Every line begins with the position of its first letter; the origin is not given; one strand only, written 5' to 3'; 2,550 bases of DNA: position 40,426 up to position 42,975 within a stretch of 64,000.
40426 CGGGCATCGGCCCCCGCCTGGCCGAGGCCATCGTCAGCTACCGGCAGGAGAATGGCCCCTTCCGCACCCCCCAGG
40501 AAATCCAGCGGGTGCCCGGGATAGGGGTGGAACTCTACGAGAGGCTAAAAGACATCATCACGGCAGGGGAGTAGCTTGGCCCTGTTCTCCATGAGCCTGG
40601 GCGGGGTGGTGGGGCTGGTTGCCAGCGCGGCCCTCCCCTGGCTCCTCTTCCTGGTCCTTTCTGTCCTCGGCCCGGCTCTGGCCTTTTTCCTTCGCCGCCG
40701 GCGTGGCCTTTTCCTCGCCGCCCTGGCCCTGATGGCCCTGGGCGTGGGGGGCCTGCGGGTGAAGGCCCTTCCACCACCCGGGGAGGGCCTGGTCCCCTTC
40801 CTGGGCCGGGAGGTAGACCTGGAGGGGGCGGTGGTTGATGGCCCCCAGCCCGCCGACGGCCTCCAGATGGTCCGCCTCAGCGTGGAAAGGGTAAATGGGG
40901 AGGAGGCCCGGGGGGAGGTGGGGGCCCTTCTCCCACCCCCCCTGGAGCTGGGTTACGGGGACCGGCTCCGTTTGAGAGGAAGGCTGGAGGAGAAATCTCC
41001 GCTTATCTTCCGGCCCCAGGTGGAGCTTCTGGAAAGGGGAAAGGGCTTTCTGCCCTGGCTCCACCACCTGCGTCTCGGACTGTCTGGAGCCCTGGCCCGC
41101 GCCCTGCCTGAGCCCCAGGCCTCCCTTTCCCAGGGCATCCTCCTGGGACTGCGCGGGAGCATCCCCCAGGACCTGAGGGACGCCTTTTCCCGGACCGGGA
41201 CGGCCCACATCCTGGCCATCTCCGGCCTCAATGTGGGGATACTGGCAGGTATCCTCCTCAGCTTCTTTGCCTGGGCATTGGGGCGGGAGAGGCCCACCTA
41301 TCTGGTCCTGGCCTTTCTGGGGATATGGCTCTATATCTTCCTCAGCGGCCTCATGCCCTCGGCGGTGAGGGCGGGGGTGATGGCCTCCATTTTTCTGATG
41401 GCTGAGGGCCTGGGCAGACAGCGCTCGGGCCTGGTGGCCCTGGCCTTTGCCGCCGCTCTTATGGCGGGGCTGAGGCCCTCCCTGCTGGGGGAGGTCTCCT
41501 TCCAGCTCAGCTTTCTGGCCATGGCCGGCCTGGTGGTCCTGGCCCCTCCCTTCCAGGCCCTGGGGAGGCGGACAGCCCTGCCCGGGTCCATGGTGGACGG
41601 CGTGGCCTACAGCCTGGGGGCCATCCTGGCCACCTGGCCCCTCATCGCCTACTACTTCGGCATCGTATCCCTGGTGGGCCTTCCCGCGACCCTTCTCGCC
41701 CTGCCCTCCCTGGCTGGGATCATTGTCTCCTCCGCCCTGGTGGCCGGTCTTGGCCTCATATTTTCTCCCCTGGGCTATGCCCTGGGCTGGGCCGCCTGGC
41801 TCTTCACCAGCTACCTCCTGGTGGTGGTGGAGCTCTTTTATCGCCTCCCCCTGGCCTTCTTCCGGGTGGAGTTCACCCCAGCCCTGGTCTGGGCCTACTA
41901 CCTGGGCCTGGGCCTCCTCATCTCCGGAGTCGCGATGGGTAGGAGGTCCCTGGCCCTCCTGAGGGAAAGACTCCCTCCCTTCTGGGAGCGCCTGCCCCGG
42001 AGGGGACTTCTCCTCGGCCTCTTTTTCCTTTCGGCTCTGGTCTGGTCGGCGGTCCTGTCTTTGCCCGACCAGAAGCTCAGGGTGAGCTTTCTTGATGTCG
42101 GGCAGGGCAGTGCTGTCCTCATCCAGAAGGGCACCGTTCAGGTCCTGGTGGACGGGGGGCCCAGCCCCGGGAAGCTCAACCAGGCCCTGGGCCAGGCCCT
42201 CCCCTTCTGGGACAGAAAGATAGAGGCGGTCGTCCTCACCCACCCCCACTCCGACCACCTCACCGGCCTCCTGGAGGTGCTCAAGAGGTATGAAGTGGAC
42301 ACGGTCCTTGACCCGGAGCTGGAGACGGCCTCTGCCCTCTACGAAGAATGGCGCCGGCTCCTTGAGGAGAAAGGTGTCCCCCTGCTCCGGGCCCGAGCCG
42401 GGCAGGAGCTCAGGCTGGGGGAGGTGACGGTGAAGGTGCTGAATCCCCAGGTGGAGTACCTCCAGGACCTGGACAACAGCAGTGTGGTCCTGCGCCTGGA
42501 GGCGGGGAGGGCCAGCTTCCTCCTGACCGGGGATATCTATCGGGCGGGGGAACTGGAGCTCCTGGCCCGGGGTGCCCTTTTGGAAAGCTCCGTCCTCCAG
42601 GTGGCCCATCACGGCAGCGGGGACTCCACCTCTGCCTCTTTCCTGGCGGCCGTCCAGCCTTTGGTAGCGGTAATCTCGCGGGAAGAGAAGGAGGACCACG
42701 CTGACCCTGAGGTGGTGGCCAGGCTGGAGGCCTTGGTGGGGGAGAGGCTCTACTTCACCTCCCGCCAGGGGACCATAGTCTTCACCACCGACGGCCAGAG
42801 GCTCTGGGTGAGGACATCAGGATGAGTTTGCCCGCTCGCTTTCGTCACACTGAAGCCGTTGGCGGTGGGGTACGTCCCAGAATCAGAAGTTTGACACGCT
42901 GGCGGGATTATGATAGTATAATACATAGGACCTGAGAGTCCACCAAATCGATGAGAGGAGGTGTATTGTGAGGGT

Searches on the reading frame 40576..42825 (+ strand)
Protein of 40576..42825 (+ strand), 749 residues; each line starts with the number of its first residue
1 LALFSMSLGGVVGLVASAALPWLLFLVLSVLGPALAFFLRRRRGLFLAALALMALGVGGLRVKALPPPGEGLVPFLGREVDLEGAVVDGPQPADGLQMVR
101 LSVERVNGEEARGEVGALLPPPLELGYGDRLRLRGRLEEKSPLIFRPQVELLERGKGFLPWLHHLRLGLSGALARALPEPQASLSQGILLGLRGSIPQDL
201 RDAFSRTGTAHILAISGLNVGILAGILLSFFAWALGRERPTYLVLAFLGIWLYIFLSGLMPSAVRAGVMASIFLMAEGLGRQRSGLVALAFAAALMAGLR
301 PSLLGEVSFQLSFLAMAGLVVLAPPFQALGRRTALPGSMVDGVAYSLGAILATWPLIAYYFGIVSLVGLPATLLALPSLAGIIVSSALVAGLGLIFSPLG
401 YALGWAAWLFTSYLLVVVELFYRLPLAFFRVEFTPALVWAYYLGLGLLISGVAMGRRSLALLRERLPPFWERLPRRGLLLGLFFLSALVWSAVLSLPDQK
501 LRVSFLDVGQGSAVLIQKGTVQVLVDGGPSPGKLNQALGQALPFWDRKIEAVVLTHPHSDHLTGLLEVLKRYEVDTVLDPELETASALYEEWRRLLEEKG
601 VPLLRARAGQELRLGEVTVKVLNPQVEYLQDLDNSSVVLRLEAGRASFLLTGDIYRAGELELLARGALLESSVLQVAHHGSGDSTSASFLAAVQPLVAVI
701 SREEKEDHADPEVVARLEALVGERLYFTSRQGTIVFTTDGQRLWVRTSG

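Call 27: search_protein_families(library=pfam, proteins=[window:40576-42825:+], max_evalue=0.00001)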
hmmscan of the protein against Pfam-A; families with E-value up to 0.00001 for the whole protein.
window:40576-42825:+ (749 aa): 4 families
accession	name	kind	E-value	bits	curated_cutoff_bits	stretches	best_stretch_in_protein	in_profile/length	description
PF03772.21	Competence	-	4.6e-50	170.9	23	1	188-449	1-264/270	Competence protein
PF00753.33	Lactamase_B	-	1.6e-17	64.6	22.7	1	507-700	2-192/196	Metallo-beta-lactamase superfamily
PF13567.11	DUF4131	-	7.8e-12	45.6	31.6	1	21-139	6-132/165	Domain of unknown function (DUF4131)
PF12706.13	Lactamase_B_2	-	1.6e-08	34.8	27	1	523-654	3-143/200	Beta-lactamase superfamily domain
